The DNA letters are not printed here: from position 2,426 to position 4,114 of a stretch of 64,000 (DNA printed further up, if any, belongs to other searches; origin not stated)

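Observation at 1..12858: Type IVb (Tcp/Bfp/R64-thin-pilus-like) pilus assembly cluster in core chromosomal context, with no major pilin or prepilin peptidase visible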

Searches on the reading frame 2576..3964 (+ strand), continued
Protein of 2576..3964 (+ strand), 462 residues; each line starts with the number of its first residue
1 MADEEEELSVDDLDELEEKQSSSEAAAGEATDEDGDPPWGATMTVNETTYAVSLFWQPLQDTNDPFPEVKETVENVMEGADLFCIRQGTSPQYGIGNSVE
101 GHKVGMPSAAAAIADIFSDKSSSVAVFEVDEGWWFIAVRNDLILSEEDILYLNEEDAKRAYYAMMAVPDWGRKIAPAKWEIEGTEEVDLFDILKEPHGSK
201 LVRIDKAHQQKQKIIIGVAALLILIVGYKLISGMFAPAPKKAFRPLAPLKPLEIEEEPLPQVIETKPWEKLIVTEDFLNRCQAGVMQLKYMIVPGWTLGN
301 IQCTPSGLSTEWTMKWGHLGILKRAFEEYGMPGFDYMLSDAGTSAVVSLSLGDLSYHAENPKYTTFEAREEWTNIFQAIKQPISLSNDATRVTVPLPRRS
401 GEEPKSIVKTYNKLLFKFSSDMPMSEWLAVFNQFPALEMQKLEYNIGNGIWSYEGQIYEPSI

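Call 34: find_related_loci(query=L003:1940-4363:-, collection=metagenome_contigs, flank=10000)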
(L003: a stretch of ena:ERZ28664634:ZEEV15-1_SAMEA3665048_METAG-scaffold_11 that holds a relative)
Query L003:1940-4363:- (807 aa) in metagenome_contigs; peptide patterns used: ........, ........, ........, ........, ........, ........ (x = any residue, [..] = any of these).
65 stretches matched a pattern; 28 encode a relative of the query (tblastn E <= 1e-3); 25 distinct loci.
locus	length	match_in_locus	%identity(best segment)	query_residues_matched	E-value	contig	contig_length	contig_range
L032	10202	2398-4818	100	1-807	0e+0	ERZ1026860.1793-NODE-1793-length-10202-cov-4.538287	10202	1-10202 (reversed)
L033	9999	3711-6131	96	1-807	0e+0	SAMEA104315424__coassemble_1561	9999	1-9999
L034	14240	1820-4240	94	1-807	0e+0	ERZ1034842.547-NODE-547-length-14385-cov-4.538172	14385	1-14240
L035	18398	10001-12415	88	3-807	0e+0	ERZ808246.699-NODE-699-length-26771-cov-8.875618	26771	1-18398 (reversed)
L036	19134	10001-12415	88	3-807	0e+0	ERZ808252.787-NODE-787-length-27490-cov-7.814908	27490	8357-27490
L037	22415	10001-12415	85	3-807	0e+0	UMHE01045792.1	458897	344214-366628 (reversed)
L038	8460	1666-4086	88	1-807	0e+0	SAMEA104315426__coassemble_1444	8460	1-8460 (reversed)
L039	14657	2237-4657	88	1-807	0e+0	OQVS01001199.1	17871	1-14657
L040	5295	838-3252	87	3-807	0e+0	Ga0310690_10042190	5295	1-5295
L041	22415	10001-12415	86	3-807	0e+0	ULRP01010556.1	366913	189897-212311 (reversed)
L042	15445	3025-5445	88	1-807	0e+0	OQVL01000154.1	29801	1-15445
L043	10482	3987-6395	71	5-807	0e+0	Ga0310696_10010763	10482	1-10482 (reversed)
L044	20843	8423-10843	71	3-807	0e+0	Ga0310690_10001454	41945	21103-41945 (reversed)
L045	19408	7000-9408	70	5-807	0e+0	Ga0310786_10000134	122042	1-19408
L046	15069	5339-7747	70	5-807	0e+0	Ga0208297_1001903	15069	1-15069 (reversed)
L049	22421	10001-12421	95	1-807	0e+0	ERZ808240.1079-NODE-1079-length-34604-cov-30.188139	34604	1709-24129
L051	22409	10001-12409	70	5-807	0e+0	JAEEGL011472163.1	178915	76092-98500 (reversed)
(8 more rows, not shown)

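Call 36: search_protein_families(library=pfam, proteins=[L049:12574-13266:+, L049:13257-14972:+, L049:14985-15773:+, L049:15757-17547:+, L049:17560-19332:+, L049:19454-19900:+, L049:19905-20375:-, L049:20381-20830:-, L049:20916-21440:+, L049:21437-22414:-], max_evalue=0.01)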
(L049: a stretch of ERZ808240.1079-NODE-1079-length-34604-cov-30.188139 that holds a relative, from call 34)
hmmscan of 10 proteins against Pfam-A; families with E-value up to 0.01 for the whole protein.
L049:12574-13266:+ (230 aa): 0 families

L049:13257-14972:+ (571 aa): 0 families

L049:14985-15773:+ (262 aa): 0 families

L049:15757-17547:+ (596 aa): 0 families

L049:17560-19332:+ (590 aa): 0 families

L049:19454-19900:+ (148 aa): 1 family
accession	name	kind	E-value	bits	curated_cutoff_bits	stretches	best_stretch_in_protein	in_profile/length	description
PF01475.25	FUR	-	5.3e-20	72.2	23.1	1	29-134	2-109/121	Ferric uptake regulator family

L049:19905-20375:- (156 aa): 2 families
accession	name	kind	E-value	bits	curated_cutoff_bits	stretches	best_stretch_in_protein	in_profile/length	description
PF06347.19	SH3_4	-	1.8e-20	72.9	24.1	1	32-86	3-56/56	Bacterial SH3 domain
PF08239.17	SH3_3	-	4.5e-09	36.8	27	1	33-85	2-54/54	Bacterial SH3 domain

L049:20381-20830:- (149 aa): 2 families
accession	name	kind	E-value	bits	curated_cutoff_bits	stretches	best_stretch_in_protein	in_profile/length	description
PF00692.24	dUTPase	-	1.8e-29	102.6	22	1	18-148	4-129/129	dUTPase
PF22769.1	DCD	-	6.9e-12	46.1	27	1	40-121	71-151/153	dCTP deaminase-like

L049:20916-21440:+ (174 aa): 1 family
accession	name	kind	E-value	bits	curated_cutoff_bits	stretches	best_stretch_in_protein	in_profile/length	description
PF08238.18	Sel1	-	0.00012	23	30.7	1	114-148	1-35/36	Sel1 repeat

L049:21437-22414:- (325 aa): 0 families
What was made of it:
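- On P-type (VirB-like) type IV secretion system (upstream neighbour): The remaining components were not seen near the window species' operon (call 36).
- No relaxase, coupling protein or VirB6-B11 was seen near the window species' secretion operon (call 36).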

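Call 37: search_protein_families(library=ncbifam, proteins=[L049:12574-13266:+, L049:13257-14972:+, L049:14985-15773:+, L049:15757-17547:+, L049:17560-19332:+, L003:5381-7555:+, L003:4353-4643:-, L003:4800-5096:-], max_evalue=1)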
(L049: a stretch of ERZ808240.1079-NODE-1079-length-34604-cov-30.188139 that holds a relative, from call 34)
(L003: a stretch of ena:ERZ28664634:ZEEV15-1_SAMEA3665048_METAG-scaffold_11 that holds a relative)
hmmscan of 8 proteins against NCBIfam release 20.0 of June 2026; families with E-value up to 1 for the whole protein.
L049:12574-13266:+ (230 aa): 0 families

L049:13257-14972:+ (571 aa): 0 families

L049:14985-15773:+ (262 aa): 0 families

L049:15757-17547:+ (596 aa): 0 families

L049:17560-19332:+ (590 aa): 0 families

L003:5381-7555:+ (724 aa): 1 family
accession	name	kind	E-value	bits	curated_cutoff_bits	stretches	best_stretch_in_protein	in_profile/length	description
TIGR04506.1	F_threo_transal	equivalog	0.28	9.9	650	1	208-274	405-472/609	fluorothreonine transaldolase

L003:4353-4643:- (96 aa): 0 families

L003:4800-5096:- (98 aa): 4 families
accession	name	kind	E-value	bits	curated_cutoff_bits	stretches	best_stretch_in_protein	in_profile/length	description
NF012180.1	tet_MFS_43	exception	0.00089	18.4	999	1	21-82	133-194/484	tetracycline efflux MFS transporter Tet(43)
NF033688.1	MG406_fam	hypoth_equivalog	0.0039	17.6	40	1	40-88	13-61/118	MG406 family protein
NF041554.1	SA1362_fam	subfamily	0.011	15.9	42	1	38-91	2-53/70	SA1362 family protein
NF003425.0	PRK04897.1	equivalog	0.22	10.7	355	1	35-87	8-57/298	zinc metalloprotease HtpX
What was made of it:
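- Tried and rejected: Five downstream genes have no family match, and housekeeping genes follow (calls 36, 37).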

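Call 42: search_protein_families(library=pfam, proteins=[L051:12559-13353:+, L051:13401-14435:+, L051:14477-16042:+, L051:16006-17373:+, L051:17427-20471:+, L051:20556-21257:+, L051:21599-22312:+, L032:6358-7137:+, L032:7121-7894:+, L032:7907-9679:+], max_evalue=0.05)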
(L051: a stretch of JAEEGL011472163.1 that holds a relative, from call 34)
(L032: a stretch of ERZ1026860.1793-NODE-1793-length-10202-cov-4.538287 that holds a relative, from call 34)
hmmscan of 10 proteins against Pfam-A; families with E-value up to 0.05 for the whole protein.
L051:12559-13353:+ (264 aa): 0 families

L051:13401-14435:+ (344 aa): 0 families

L051:14477-16042:+ (521 aa): 0 families

L051:16006-17373:+ (455 aa): 0 families

L051:17427-20471:+ (1014 aa): 0 families

L051:20556-21257:+ (233 aa): 1 family
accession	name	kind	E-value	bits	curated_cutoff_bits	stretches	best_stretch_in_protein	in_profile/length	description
PF04335.19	VirB8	-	3.3e-19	70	23.2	1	36-228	20-211/213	VirB8 protein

L051:21599-22312:+ (237 aa): 1 family
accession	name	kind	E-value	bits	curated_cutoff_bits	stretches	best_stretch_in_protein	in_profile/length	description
PF04335.19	VirB8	-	4.1e-21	76.2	23.2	1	41-233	16-211/213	VirB8 protein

L032:6358-7137:+ (259 aa): 1 family
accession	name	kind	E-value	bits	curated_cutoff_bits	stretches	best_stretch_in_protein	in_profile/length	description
PF20663.3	COG4_N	-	0.033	14.7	27.3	0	38-82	40-84/107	Conserved oligomeric Golgi complex subunit 4, N-terminal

L032:7121-7894:+ (257 aa): 1 family
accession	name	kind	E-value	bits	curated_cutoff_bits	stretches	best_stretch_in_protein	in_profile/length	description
PF13801.11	Metal_resist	-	0.031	14.9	29.2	0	57-89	33-65/125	Heavy-metal resistance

L032:7907-9679:+ (590 aa): 0 families
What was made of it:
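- On P-type (VirB-like) type IV secretion system (upstream neighbour): VirB8 x2 were found only in a relative with 70% VirB4 identity (call 42).
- Secretion-system genes are scattered in this lineage: VirB8 x2 lie nearby in one relative but are absent near the window species' operon (calls 36, 42).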

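Call 43: find_encoding_contigs(protein=P0173, flank=10000, max_places=1)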
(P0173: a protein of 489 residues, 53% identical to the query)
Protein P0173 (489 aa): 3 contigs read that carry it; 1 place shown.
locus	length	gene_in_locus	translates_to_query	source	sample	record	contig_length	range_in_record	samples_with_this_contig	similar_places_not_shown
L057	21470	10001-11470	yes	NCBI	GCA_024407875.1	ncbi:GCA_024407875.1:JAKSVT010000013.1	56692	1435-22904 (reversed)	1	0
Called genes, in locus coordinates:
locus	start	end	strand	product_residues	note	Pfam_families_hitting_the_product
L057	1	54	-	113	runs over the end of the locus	-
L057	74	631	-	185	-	PF13036:LpoB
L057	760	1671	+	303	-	-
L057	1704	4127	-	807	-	PF27097:VirB4_TrbE_N, PF03135:CagE_TrbE_VirB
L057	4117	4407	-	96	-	-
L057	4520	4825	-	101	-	PF04956:TrbC (weak)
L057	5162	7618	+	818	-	-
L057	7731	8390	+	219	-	PF10671:TcpQ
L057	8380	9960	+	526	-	PF00263:Secretin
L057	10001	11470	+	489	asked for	PF06864:PAP_PilO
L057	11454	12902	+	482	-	-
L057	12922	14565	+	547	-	PF00437:T2SSE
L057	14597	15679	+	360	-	PF00482:T2SSF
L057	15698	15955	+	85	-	-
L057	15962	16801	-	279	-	PF12710:HAD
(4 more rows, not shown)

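Call 44: find_encoding_contigs(protein=P0123, flank=10000, max_places=1)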
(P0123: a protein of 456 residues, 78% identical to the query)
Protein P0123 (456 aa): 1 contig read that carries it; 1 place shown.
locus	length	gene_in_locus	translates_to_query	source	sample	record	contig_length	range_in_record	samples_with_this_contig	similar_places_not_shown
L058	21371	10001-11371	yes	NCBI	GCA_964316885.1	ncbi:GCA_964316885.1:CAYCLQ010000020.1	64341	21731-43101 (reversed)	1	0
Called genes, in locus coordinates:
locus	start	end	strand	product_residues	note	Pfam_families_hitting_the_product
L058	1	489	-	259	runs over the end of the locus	-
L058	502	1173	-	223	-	-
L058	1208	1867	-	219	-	-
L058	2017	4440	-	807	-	PF27097:VirB4_TrbE_N (weak), PF03135:CagE_TrbE_VirB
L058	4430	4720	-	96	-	-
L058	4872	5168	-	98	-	PF04956:TrbC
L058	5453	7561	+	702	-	-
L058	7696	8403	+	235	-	PF10671:TcpQ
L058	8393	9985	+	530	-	PF00263:Secretin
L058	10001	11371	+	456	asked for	PF06864:PAP_PilO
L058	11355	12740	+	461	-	-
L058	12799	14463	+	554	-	PF00437:T2SSE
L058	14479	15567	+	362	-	PF00482:T2SSF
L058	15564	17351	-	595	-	PF13476:AAA_23 (faint), PF00005:ABC_tran, PF02463:SMC_N (faint), PF13175:AAA_15 (faint), PF13191:AAA_16 (faint), PF13304:AAA_21 (faint), PF00005:ABC_tran, PF16326:ABC_tran_CTD, +3 more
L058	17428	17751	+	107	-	-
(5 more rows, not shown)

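Call 89: search_protein_families(library=ncbifam, proteins=[L031:15483-16043:+], max_evalue=0.01)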
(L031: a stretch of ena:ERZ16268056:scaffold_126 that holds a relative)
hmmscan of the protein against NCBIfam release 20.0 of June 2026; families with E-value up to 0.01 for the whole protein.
L031:15483-16043:+ (186 aa): 3 families
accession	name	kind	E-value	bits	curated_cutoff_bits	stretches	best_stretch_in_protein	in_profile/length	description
NF007800.0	PRK10506.1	equivalog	0.0019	18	158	1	10-117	5-114/163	prepilin peptidase-dependent protein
TIGR02532.1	IV_pilin_GFxxxE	domain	0.0033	17.2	16.3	1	17-35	5-23/24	prepilin-type N-terminal cleavage/methylation domain-containing protein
NF007862.0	PRK10574.1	equivalog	0.0038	17.4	138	1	11-43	2-34/145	prepilin peptidase-dependent pilin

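Call 97: list_cluster_members(proteins=[window:2576-3964:+, window:8846-11920:+, window:11933-12805:+, window:40081-42774:-])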
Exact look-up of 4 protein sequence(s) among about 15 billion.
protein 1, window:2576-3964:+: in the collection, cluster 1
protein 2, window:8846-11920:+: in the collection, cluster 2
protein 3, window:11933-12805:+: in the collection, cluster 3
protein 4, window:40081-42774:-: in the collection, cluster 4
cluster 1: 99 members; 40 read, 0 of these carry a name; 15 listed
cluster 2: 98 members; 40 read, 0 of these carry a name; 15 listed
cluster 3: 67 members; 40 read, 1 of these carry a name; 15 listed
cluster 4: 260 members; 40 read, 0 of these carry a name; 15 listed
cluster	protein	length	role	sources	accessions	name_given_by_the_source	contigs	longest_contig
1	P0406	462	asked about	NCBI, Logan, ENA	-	-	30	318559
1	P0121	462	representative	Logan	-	-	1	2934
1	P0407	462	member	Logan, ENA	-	-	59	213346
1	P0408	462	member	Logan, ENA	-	-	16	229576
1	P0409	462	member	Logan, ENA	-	-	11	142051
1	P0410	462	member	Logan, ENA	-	-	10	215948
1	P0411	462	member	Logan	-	-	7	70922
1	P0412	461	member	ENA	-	-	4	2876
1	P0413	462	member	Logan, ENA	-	-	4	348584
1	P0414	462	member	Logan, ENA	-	-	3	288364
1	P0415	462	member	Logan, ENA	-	-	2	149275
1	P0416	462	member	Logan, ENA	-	-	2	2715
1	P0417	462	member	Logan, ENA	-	-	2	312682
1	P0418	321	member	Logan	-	-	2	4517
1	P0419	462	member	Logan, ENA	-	-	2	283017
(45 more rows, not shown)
